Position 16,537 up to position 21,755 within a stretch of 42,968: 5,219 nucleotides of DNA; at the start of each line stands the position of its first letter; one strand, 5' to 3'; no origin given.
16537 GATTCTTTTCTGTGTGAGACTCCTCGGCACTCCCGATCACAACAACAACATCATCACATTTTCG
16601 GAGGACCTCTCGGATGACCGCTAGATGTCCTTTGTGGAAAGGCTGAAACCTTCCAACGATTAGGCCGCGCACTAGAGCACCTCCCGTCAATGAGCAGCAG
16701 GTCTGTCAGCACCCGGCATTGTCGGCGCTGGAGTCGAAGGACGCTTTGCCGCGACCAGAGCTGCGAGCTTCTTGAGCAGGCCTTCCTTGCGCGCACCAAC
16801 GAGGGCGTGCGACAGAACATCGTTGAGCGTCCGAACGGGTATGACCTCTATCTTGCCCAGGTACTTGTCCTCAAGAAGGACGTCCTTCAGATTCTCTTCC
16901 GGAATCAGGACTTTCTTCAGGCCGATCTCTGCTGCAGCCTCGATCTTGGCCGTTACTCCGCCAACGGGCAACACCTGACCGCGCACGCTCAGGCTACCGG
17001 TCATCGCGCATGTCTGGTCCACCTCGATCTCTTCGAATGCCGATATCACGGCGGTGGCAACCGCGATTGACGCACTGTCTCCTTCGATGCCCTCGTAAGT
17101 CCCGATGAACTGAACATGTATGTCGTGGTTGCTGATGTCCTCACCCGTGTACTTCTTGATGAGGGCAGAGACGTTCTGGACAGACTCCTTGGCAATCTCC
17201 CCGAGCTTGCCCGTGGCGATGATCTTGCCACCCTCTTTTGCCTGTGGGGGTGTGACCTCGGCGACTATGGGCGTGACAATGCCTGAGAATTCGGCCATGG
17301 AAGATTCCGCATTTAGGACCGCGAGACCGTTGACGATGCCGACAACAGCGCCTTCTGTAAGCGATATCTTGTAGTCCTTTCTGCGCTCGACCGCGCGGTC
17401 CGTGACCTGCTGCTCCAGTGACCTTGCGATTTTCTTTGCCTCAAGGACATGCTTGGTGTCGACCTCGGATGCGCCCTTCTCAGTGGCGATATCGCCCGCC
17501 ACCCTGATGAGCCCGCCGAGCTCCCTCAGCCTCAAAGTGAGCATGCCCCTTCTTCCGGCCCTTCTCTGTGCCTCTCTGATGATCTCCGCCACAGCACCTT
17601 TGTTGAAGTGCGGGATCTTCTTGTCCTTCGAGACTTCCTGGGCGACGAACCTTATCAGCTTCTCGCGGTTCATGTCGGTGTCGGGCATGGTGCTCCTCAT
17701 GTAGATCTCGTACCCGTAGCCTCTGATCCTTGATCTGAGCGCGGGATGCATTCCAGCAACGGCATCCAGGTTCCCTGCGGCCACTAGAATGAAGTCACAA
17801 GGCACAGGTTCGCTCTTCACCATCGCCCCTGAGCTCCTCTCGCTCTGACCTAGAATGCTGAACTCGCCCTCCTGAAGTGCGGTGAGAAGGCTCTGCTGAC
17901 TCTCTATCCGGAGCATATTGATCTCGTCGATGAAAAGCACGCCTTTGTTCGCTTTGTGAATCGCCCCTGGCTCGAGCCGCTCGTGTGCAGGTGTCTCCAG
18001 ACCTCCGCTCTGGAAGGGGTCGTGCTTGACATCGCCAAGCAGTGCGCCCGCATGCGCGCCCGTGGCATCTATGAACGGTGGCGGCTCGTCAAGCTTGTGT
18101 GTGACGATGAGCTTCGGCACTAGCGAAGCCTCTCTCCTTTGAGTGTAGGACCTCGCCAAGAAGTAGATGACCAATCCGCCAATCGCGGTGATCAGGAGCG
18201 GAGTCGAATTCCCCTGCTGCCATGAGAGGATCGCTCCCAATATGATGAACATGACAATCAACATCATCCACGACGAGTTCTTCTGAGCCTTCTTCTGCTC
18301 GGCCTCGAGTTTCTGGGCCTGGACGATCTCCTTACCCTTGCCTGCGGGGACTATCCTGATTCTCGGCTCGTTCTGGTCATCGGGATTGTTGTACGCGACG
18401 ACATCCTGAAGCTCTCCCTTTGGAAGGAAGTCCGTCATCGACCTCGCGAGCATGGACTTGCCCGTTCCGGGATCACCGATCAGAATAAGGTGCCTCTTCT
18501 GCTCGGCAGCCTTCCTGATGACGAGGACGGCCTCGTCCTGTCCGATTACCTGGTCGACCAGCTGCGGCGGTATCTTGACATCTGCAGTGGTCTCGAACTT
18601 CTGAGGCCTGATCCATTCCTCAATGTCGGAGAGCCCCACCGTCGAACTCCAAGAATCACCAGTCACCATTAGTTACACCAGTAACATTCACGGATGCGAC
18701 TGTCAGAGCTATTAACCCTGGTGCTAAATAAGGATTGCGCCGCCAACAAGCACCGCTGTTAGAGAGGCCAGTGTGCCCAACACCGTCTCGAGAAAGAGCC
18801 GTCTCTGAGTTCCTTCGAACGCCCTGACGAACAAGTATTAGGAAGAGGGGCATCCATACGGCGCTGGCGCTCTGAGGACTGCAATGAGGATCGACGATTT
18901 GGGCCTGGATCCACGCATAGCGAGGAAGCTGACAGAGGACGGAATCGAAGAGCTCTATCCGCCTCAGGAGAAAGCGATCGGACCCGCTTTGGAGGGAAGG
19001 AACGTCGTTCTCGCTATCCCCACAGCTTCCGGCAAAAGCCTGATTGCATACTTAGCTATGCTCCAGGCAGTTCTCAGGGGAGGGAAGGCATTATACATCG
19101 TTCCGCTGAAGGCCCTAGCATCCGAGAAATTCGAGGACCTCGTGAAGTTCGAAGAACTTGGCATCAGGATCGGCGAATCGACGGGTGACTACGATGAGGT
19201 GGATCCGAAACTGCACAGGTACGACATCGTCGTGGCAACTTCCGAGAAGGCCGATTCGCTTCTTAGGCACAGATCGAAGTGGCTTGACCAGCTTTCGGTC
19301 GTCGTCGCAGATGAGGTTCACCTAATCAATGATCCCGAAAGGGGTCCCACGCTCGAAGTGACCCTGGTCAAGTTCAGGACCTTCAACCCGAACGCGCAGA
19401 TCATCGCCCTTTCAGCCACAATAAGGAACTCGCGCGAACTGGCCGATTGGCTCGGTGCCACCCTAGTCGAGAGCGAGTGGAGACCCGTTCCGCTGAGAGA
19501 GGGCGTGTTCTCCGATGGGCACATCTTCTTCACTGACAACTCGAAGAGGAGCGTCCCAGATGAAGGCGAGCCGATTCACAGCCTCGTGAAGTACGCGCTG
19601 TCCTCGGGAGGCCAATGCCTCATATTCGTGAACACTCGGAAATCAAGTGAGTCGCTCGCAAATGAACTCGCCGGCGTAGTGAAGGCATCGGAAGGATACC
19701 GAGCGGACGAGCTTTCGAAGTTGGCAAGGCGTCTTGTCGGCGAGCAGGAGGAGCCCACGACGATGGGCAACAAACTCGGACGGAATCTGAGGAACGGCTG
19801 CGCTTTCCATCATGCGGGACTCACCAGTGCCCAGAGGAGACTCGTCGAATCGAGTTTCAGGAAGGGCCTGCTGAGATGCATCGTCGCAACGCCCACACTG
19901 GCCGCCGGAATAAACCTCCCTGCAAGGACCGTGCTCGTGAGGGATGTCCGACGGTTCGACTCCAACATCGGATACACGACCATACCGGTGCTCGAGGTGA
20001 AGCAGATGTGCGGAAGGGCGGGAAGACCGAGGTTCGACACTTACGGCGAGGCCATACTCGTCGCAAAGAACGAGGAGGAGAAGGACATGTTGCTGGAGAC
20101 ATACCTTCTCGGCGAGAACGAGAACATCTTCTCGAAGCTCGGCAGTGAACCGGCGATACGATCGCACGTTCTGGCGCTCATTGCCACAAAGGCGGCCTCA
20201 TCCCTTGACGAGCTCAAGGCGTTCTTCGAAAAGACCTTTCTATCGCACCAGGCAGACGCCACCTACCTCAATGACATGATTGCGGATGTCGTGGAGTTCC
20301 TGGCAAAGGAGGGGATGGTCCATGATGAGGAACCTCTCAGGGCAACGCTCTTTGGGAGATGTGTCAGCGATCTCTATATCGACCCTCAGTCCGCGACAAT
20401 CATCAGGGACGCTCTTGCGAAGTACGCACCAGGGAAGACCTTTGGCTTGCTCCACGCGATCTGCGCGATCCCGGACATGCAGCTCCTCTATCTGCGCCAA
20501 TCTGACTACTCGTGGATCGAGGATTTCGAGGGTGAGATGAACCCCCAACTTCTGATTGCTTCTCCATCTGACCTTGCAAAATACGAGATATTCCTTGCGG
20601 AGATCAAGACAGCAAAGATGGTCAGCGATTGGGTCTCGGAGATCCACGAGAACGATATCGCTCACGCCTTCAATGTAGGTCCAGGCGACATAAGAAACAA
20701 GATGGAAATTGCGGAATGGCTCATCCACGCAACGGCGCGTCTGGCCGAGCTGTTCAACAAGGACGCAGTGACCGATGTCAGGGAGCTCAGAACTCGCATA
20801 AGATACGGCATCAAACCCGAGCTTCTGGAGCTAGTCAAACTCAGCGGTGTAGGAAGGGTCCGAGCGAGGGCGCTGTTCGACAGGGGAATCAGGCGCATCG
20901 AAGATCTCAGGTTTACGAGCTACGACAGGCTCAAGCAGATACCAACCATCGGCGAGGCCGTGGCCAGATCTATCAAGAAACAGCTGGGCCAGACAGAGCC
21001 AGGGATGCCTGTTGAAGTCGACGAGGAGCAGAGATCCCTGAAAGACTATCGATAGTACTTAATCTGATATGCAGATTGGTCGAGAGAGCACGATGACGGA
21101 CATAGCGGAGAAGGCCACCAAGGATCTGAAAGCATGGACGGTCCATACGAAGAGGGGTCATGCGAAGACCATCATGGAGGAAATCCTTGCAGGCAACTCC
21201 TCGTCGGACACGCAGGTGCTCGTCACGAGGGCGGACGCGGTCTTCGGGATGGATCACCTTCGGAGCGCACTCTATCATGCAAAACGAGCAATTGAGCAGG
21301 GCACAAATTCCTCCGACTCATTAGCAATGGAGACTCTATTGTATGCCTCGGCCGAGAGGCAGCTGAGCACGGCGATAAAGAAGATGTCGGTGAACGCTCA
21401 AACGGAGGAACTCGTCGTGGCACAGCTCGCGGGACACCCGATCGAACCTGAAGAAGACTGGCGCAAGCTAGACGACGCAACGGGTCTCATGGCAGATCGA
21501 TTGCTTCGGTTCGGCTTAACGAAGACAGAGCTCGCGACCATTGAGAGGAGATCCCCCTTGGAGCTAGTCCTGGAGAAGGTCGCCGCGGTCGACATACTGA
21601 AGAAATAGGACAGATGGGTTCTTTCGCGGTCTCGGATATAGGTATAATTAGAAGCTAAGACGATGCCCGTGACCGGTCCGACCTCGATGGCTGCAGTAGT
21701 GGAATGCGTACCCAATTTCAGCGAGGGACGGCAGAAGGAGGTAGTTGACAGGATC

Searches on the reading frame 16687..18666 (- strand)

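Call 18: search_protein_families(library=pfam, proteins=[window:16687-18666:-], max_evalue=0.001)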
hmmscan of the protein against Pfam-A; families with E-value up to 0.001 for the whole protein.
window:16687-18666:- (659 aa): 19 families
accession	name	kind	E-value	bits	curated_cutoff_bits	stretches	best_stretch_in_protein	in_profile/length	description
PF05362.19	Lon_C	-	2.6e-29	102.7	21.1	1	439-623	24-204/205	Lon protease (S16) C-terminal proteolytic domain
PF01078.27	Mg_chelatase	-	3.5e-15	56.4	20.3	2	38-90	3-55/207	Magnesium chelatase, subunit ChlI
PF00158.32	Sigma54_activat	-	2.3e-14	53.9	20.2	1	227-277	81-130/168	Sigma-54 interaction domain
PF07728.20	AAA_5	-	7.7e-12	45.8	22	2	230-313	54-138/139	AAA domain (dynein-related subfamily)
PF13541.12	ChlI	-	1.3e-09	38.5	27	1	485-592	15-121/121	Subunit ChlI of Mg-chelatase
PF20436.4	LonB_AAA-LID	-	1.2e-08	35.3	22.4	1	353-410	1-58/65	Archaeal LonB, AAA+ ATPase LID domain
PF00493.29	MCM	-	7.1e-08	32.3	23.3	0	230-271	111-152/224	MCM P-loop domain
PF13654.12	AAA_32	-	7.6e-07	29.6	21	1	197-298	4-107/133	LonB-like, AAA domain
PF13401.12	AAA_22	-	2e-06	28.6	27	1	55-96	3-43/130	AAA domain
PF13245.12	AAA_19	-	5.9e-06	26.9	25.1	0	237-269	87-120/134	AAA domain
PF00004.35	AAA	-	4.4e-05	24.4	21.2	0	60-78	1-19/131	ATPase family associated with various cellular activities (AAA)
PF06068.19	TIP49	-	0.00023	20.9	23.8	0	241-265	275-299/347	TIP49 P-loop domain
PF12775.13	AAA_7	-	0.00025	21.1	25.8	0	49-86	25-62/181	P-loop containing dynein motor region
PF13191.12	AAA_16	-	0.00032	21.7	32.6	0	53-84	20-51/167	AAA ATPase domain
PF05496.18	RuvB_N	-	0.00039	20.6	27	0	34-77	3-53/159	Holliday junction DNA helicase RuvB P-loop domain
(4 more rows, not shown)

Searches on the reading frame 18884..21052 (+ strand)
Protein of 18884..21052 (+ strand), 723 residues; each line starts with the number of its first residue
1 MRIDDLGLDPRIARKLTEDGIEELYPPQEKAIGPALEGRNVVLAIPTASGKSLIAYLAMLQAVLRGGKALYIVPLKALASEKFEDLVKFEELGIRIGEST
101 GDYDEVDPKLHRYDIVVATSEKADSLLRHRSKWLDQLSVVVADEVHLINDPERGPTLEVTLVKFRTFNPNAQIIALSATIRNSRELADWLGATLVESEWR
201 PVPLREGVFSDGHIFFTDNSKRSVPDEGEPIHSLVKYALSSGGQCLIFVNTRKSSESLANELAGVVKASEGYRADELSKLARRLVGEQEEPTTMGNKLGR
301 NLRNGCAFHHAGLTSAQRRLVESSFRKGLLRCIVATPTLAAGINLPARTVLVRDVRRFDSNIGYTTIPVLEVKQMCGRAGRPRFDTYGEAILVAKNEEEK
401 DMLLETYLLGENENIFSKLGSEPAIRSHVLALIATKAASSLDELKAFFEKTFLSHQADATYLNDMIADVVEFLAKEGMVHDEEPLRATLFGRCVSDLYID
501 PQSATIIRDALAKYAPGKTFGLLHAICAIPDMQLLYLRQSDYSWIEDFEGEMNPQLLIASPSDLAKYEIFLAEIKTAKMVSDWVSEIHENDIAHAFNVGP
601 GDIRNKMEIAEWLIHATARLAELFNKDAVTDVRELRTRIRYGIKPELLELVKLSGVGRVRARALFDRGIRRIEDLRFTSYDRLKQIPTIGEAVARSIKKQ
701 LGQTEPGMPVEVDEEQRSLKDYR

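Call 18: search_protein_families(library=pfam, proteins=[window:18884-21052:+], max_evalue=0.001)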
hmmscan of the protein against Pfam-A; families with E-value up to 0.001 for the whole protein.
window:18884-21052:+ (723 aa): 10 families
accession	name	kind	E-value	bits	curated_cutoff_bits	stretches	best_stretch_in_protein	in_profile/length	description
PF21280.2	Helicase_dom4_arc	-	2.3e-38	131.3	27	1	520-642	1-125/125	Archaeal helicase, domain 4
PF00270.35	DEAD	-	1.2e-32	113.4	26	1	26-182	2-163/167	DEAD/DEAH box helicase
PF00271.37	Helicase_C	-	2.1e-11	44.5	23.5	1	303-382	39-109/110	Helicase conserved C-terminal domain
PF20470.4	HTH_61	-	1.4e-10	41.9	24.3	1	388-480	1-92/92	Helix-turn-helix domain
PF14520.12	HHH_5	-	3.7e-10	40.6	27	1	648-701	2-55/57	Helix-hairpin-helix domain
PF04851.21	ResIII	-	1.2e-09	38.7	22.5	1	23-181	3-163/164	Type III restriction enzyme, res subunit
PF22527.2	DEXQc_Suv3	-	4.1e-06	26.9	27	1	45-157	20-114/154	DEXQ-box helicase domain of Suv3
PF00633.29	HHH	-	3.1e-05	24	24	0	649-665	12-28/30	Helix-hairpin-helix motif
PF12826.13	HHH_2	-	3.4e-05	24.4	27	0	656-699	11-53/64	Helix-hairpin-helix motif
PF10391.15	DNA_pol_lambd_f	-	5.9e-05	23.2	29.8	1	650-684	3-37/51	Fingers domain of DNA polymerase lambda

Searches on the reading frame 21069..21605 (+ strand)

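Call 18: search_protein_families(library=pfam, proteins=[window:21069-21605:+], max_evalue=0.001)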
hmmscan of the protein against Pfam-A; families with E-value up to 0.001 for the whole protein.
window:21069-21605:+ (179 aa): 1 family
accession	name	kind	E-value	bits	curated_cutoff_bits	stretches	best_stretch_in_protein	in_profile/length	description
PF08617.15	CGI-121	-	1.9e-10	41.5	25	1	32-136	7-108/159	Kinase binding protein CGI-121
